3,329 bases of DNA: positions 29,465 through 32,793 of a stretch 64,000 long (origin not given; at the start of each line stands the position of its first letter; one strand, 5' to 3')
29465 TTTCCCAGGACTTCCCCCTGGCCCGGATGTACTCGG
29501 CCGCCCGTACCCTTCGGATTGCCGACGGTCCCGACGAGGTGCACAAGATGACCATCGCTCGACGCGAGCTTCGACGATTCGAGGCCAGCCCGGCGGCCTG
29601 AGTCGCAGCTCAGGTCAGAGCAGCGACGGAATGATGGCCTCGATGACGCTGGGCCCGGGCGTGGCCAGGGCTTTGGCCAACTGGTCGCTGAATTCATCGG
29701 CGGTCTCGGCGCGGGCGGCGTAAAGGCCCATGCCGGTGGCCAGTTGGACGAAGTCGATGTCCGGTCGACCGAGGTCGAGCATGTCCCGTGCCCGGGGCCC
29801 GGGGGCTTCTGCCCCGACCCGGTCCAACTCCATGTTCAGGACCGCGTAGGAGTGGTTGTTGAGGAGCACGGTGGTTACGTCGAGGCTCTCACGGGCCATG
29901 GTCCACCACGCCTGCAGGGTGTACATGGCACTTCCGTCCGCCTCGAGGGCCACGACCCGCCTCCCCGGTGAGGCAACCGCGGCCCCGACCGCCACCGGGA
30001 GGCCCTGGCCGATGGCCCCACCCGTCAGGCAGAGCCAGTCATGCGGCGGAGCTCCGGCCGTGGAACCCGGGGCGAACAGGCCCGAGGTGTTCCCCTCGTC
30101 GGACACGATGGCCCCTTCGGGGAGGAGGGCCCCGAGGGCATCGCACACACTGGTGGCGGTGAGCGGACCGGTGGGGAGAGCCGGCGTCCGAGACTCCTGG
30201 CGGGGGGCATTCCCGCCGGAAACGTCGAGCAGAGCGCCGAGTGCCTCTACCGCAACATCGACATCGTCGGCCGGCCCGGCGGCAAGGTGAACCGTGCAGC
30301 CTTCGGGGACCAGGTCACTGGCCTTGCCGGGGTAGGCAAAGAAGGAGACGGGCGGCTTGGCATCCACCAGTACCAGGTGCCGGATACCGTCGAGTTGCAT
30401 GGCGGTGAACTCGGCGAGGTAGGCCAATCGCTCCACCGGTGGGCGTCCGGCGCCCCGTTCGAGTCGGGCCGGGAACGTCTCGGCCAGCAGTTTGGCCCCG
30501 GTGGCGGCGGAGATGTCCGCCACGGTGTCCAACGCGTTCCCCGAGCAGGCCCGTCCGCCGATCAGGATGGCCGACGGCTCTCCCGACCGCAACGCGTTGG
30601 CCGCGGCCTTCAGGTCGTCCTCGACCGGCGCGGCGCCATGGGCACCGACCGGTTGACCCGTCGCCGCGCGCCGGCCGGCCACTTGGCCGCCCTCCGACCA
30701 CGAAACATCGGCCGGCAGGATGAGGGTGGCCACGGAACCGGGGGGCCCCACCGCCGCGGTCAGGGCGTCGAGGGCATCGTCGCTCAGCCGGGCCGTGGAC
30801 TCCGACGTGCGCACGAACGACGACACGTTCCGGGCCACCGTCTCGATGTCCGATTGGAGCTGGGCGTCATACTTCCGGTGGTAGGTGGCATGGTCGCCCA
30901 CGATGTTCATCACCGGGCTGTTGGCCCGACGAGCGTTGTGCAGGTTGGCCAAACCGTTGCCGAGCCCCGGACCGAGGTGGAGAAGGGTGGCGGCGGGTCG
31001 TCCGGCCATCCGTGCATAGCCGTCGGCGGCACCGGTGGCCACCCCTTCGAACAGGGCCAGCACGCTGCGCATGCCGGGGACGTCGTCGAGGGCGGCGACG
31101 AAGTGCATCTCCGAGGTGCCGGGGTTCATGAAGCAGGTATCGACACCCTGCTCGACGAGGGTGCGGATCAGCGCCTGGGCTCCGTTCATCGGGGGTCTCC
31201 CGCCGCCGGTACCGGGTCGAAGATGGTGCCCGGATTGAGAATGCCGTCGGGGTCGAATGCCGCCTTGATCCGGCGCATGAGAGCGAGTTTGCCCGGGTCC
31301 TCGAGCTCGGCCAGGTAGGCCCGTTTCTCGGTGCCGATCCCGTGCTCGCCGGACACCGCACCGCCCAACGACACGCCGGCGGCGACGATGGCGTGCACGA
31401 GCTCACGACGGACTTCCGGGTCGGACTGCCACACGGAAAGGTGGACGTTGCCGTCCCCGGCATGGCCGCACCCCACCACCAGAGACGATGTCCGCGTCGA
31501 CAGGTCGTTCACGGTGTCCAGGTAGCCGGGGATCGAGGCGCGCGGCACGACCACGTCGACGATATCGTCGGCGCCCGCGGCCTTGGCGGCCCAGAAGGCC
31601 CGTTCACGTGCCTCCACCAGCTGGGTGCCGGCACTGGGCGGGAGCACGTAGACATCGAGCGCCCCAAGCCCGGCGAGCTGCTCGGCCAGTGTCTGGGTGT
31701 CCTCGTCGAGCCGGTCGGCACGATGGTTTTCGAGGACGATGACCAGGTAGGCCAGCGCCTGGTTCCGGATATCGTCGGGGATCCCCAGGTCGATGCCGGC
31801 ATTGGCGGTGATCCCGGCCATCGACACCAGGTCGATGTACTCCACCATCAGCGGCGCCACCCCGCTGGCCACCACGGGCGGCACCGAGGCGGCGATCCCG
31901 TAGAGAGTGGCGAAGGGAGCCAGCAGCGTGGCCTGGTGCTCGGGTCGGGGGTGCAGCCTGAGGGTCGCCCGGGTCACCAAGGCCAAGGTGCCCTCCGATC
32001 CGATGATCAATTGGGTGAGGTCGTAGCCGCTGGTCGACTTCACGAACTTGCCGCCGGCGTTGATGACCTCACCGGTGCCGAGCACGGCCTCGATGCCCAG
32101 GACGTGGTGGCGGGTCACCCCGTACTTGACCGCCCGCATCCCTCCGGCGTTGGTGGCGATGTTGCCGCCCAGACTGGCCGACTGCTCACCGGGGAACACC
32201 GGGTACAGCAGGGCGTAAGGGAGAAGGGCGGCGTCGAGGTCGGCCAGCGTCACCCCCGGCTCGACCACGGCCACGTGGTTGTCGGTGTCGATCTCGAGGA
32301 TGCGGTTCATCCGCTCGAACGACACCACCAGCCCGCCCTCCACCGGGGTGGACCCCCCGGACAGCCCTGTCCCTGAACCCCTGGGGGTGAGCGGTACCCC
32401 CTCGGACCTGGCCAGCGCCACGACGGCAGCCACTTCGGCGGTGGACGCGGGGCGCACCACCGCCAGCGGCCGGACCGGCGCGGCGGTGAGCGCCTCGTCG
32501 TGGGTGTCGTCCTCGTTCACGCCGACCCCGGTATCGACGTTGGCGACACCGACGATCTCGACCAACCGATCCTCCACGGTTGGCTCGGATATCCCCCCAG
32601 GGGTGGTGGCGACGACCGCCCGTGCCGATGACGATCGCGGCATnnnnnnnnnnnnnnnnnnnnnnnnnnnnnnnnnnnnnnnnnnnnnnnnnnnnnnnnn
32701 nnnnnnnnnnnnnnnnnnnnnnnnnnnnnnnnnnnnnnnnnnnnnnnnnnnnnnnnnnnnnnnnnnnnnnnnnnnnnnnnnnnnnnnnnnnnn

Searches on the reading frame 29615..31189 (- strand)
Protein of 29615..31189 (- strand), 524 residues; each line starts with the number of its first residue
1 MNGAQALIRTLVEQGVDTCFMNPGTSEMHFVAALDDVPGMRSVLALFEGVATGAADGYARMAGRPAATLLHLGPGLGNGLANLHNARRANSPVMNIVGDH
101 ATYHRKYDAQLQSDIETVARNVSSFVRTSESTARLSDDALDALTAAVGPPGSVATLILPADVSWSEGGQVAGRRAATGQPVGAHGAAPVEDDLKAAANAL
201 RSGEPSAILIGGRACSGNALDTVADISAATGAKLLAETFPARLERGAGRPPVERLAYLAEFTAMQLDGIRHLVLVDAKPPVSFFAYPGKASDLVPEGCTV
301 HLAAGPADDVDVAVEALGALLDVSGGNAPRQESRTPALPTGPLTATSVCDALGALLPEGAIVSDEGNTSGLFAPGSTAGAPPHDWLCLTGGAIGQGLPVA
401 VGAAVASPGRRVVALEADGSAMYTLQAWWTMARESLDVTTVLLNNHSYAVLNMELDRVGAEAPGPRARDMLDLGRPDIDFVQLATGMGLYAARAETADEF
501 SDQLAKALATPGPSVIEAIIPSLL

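Call 92: search_protein_families(library=pfam, proteins=[window:29615-31189:-], max_evalue=0.00001)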
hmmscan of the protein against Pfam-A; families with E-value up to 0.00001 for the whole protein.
window:29615-31189:- (524 aa): 2 families
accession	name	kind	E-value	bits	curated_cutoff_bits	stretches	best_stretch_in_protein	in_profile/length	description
PF02776.23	TPP_enzyme_N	-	2.1e-32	111.8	26.8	1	1-112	1-111/119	Thiamine pyrophosphate enzyme, N-terminal TPP binding domain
PF02775.26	TPP_enzyme_C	-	1.9e-28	99.6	21.9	1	382-517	18-150/151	Thiamine pyrophosphate enzyme, C-terminal TPP binding domain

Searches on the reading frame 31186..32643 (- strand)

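Call 92: search_protein_families(library=pfam, proteins=[window:31186-32643:-], max_evalue=0.00001)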
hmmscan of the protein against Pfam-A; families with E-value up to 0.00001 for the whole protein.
window:31186-32643:- (485 aa): 2 families
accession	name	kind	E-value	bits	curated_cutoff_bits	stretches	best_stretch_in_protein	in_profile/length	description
PF02913.24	FAD-oxidase_C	-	1.1e-51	176.3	21.2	1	233-473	1-247/248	FAD linked oxidases, C-terminal domain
PF01565.28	FAD_binding_4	-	4.6e-42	143.5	26.4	1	59-196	1-138/139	FAD binding domain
